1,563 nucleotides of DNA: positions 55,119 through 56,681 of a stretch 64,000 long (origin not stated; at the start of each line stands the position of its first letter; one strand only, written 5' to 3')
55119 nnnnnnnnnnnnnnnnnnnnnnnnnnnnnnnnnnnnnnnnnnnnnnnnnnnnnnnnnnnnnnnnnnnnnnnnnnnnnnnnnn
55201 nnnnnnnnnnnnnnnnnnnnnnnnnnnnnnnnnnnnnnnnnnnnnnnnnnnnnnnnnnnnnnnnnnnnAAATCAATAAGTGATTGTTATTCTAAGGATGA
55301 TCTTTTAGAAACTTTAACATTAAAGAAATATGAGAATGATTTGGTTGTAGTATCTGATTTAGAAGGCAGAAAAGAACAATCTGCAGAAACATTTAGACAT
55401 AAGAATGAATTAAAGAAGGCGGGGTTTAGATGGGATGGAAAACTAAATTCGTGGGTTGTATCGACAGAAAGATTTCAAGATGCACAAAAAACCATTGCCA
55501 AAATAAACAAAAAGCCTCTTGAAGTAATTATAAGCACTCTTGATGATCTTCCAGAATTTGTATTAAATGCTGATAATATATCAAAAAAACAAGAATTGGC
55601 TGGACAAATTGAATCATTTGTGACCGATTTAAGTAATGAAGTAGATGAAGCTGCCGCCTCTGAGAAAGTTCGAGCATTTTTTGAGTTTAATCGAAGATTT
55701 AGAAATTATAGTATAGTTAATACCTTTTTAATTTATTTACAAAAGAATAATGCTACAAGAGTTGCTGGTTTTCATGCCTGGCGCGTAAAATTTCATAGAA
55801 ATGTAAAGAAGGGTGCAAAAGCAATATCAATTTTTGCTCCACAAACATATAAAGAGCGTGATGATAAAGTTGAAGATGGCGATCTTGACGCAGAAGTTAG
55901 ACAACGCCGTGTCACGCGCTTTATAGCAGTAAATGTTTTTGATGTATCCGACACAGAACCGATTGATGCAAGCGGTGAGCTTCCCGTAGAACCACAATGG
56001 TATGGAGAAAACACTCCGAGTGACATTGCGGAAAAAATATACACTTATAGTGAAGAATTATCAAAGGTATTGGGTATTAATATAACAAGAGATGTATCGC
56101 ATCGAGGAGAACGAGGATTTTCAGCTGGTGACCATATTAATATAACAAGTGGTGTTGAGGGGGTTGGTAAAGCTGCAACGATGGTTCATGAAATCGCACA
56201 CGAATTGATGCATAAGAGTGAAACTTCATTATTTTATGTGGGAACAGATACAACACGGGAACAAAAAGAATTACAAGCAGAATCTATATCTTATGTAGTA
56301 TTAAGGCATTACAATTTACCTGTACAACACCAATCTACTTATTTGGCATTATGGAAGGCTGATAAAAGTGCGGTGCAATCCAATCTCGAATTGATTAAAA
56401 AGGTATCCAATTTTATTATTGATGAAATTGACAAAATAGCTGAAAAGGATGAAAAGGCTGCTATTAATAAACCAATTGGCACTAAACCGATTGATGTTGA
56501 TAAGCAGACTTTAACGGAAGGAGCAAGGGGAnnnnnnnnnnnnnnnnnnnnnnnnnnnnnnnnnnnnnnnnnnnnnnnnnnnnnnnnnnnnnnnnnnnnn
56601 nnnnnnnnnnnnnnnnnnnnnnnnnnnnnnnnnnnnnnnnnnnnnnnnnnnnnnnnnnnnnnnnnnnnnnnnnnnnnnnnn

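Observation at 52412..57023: Three consecutive large proteins with polyvalent-protein hallmarks (shared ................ motif, ArdC-N-like domain, HExxH peptidase, NNPGN domain)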

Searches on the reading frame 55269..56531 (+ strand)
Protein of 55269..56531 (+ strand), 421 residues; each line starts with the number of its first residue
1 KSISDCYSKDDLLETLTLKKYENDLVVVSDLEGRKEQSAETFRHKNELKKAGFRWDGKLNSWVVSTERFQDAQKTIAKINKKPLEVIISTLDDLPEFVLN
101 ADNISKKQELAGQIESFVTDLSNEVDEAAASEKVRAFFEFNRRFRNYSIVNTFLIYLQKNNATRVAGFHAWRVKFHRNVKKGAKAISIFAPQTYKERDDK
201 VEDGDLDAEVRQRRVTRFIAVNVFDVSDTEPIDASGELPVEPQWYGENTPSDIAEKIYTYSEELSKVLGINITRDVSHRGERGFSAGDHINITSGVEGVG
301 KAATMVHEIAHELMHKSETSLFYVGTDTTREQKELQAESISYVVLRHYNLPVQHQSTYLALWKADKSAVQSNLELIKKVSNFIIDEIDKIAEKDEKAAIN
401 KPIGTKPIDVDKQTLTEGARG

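Call 48: find_related_loci(query=A3, collection=viral_contigs, flank=7000)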
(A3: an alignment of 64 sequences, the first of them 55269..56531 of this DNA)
Query A3 (421 aa) in viral_contigs; peptide patterns used: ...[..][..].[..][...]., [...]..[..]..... (x = any residue, [..] = any of these).
110 stretches matched a pattern; 52 encode a relative of the query (tblastn E <= 1e-3); 52 distinct loci.
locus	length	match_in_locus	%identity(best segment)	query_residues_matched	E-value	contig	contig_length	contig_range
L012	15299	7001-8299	49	3-412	2e-131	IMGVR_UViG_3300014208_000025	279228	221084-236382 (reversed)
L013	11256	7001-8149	51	12-391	6e-127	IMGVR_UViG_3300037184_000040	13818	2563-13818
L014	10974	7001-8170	49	12-390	6e-123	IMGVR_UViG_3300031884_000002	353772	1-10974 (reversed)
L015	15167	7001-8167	49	12-392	5e-115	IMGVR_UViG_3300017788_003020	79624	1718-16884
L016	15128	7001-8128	49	12-388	4e-115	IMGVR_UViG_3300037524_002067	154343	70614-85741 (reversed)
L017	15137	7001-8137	48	16-400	7e-111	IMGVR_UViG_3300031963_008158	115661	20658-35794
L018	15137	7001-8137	48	16-400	7e-111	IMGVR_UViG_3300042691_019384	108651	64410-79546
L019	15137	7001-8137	48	16-400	7e-111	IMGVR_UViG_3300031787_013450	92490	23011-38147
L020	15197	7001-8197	46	16-396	3e-110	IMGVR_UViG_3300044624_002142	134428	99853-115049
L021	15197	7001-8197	46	16-396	3e-110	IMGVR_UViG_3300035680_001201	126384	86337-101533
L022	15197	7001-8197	46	16-396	5e-110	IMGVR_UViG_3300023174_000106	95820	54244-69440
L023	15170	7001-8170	45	26-398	1e-108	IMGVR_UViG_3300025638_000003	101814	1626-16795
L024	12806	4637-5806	45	26-398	1e-108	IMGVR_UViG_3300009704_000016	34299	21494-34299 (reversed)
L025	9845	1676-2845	45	26-398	1e-108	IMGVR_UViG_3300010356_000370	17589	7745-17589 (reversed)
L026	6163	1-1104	48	72-421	8e-109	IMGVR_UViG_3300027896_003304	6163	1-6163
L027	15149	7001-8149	46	12-392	7e-108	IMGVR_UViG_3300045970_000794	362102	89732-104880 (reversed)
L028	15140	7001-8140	47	20-402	4e-107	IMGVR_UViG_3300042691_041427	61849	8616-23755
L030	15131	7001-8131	47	12-392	4e-105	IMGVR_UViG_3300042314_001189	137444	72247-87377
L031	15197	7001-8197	45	16-396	2e-104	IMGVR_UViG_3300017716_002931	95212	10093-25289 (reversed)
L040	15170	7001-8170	47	2-396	4e-108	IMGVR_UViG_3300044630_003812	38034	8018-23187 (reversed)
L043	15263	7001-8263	40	25-393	2e-84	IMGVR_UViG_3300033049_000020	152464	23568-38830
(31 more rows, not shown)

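Call 56: predict_structure(alignment_id=A3)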
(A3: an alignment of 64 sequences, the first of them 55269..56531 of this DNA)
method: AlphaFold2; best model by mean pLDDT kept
length: 421 residues; sequences in the alignment: 64
mean_pLDDT: 87.1   pTM: 0.68
mean pLDDT of the five models: 87.1, 84.2, 83.5, 80.5, 79.8
residues with pLDDT >= 90: 280; 70-90: 92; 50-70: 29; < 50: 20
segments of 3 or more residues with pLDDT < 50: 1-12, 413-415, 419-421
pLDDT, mean of each block of 10 residues (from residue 1): 41 75 91 81 94 92 94 91 68 72 68 92 92 93 91 95 95 97 97 88 74 90 98 96 87 96 96 88 92 90 97 94 91 96 96 91 92 95 96 89 61 49 44
secondary structure, 60 per line:
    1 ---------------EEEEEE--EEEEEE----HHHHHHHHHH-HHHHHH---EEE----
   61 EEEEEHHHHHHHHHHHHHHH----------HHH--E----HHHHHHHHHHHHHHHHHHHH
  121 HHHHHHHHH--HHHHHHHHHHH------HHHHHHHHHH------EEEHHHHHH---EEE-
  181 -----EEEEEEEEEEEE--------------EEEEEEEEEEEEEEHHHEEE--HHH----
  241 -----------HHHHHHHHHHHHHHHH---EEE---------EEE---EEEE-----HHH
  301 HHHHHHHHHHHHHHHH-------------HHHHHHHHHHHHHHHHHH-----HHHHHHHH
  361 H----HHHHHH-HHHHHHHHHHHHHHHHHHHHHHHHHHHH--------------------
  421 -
elements in order: E16-21 E24-29 H34-43 H45-50 E54-56 E61-65 H66-80 H101-129 H132-142 H149-158 E165-167 H168-173 E177-179 E186-197 E212-225 E229-231 H252-267 E271-273 E283-285 E289-292 H298-316 H330-347 H353-361 H366-371 H373-400

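Call 60: search_protein_families(library=pfam, proteins=[L017:5699-8140:+, L027:5591-8164:+, L028:4886-8152:+, L030:5414-8140:+, L040:5228-8203:+, L043:5495-8335:+, L020:10260-11960:+, L031:10254-12119:+, L020:8558-9184:+, L020:6551-8374:+], max_evalue=0.001)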
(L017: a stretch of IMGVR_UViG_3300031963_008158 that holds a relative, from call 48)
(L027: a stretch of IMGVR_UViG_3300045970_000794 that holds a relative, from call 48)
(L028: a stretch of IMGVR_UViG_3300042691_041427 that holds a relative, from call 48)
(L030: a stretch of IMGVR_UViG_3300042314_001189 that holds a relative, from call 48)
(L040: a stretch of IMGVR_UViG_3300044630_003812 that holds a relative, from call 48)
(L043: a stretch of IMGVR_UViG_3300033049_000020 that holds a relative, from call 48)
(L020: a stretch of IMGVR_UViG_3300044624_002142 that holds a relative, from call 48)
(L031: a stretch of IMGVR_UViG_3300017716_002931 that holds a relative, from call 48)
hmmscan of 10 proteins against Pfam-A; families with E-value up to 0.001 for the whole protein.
L017:5699-8140:+ (813 aa): 1 family
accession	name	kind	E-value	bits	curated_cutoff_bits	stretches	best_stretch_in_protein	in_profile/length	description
PF08401.16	ArdcN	-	1.7e-10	41.6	22.6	1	550-617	34-108/123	N-terminal domain of anti-restriction factor ArdC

L027:5591-8164:+ (857 aa): 2 families
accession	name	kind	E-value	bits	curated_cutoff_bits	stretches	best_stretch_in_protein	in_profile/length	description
PF08401.16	ArdcN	-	2.8e-08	34.5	22.6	1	592-675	34-114/123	N-terminal domain of anti-restriction factor ArdC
PF06114.19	Peptidase_M78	-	0.0002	21.6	22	1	726-802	3-82/123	IrrE N-terminal-like domain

L028:4886-8152:+ (1088 aa): 1 family
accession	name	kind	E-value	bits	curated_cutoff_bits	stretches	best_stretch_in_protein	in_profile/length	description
PF08401.16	ArdcN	-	1.2e-08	35.6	22.6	1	814-903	33-123/123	N-terminal domain of anti-restriction factor ArdC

L030:5414-8140:+ (908 aa): 1 family
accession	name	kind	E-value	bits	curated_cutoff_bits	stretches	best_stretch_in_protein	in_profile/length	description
PF08401.16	ArdcN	-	3.3e-09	37.4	22.6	1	648-734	33-123/123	N-terminal domain of anti-restriction factor ArdC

L040:5228-8203:+ (991 aa): 1 family
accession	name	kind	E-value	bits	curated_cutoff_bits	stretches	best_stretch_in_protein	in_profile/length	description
PF08401.16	ArdcN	-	2e-08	34.9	22.6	1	719-807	34-123/123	N-terminal domain of anti-restriction factor ArdC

L043:5495-8335:+ (946 aa): 1 family
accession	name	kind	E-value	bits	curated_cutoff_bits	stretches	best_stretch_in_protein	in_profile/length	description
PF08401.16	ArdcN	-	0.00064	20.4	22.6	0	643-709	34-101/123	N-terminal domain of anti-restriction factor ArdC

L020:10260-11960:+ (566 aa): 2 families
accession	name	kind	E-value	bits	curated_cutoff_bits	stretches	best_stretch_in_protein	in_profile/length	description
PF07486.17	Hydrolase_2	-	8.8e-07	29.9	27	1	440-556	4-99/100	Cell Wall Hydrolase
PF07361.16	Cytochrom_B562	-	0.00077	20.5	30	0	134-190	33-92/102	Cytochrome b562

L031:10254-12119:+ (621 aa): 1 family
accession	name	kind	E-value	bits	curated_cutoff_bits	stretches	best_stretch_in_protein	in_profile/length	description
PF00959.24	Phage_lysozyme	-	1.1e-13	52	22.3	1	307-407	16-117/125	Phage lysozyme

L020:8558-9184:+ (208 aa): 2 families
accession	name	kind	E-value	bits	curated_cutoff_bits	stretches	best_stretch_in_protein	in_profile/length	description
PF18905.5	DUF5661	-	1.8e-13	51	27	1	30-68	18-60/65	Protein of unknown function (DUF5661)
PF19197.5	DUF5872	-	5.4e-06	27.4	27.5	1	162-207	1-49/116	Family of unknown function (DUF5872)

L020:6551-8374:+ (607 aa): 1 family
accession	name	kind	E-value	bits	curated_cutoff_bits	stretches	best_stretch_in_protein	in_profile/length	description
PF08401.16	ArdcN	-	3.5e-11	43.8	22.6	1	262-375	7-123/123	N-terminal domain of anti-restriction factor ArdC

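Call 61: fold_search(model_id=the predicted structure, library=pdb)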
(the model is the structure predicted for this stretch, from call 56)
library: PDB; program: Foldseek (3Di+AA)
matches with E <= 10: 100; with E <= 0.001: 3
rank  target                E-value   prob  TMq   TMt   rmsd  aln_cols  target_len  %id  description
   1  6i89                  2.1e-07  1.00  0.26  0.37  17.5       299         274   14  Crystal structure of Antirestriction ArdC protein from R388 plasmid. Metal-free structure. (released 2020-03-18)
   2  6sna_A                1.0e-05  1.00  0.24  0.36  17.9       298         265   16  Crystal structure of Antirestriction ArdC protein from R388 plasmid. Mn(II)-bound structure. (released 2020-04-15)
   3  6sna_F                1.7e-05  1.00  0.23  0.38  16.9       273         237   14  Crystal structure of Antirestriction ArdC protein from R388 plasmid. Mn(II)-bound structure. (released 2020-04-15)
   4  4jix_A                3.3e-01  0.87  0.12  0.40   7.2        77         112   14  Crystal structure of the metallopeptidase zymogen of Methanocaldococcus jannaschii jannalysin (released 2013-06-12)
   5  8slm                  3.7e-01  0.51  0.14  0.22  10.7       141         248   16  Crystal structure of Deinococcus geothermalis PprI (released 2024-03-13)
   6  3dwc_B                5.3e-01  0.23  0.15  0.13   8.6       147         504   15  Trypanosoma Cruzi Metallocarboxypeptidase 1 (released 2008-09-09)
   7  6mdx_A                5.6e-01  0.63  0.12  0.24   6.8        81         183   16  Mechanism of protease dependent DPC repair (released 2019-04-10)
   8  2yle_A                6.8e-01  0.06  0.10  0.18  14.8       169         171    9  Crystal structure of the human Spir-1 KIND FSI domain in complex with the FSI peptide (released 2011-06-08)
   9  2nty_B                6.8e-01  0.02  0.09  0.10  23.7       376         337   10  Rop4-GDP-PRONE8 (released 2007-01-23)
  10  22ob                  8.0e-01  0.15  0.18  0.18  20.4       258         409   12  Crystal structure of SjiH-Ni (released 2026-02-11)
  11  9k3a_B                1.1e+00  0.03  0.11  0.06  28.2       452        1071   13  Cyanophage A4 pre-ejectosome with C1 symmetry (released 2025-04-09)
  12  5wvu_A                1.4e+00  0.20  0.15  0.13   7.8       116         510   14  Crystal structure of carboxypeptidase from Thermus thermophilus (released 2017-02-22)
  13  7f2a_A                1.4e+00  0.06  0.11  0.12  16.3       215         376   11  Crystal structure of Neisseria meningitidis EarP bound TDP (released 2022-06-15)
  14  7a03_B                1.5e+00  0.13  0.14  0.13   9.2       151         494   13  The Structure of CHT (released 2021-08-18)
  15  5e3x                  1.5e+00  0.12  0.16  0.14  17.6       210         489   15  Crystal structure of thermostable Carboxypeptidase (FisCP) from Fervidobacterium Islandicum AW-1 (released 2016-02-10)
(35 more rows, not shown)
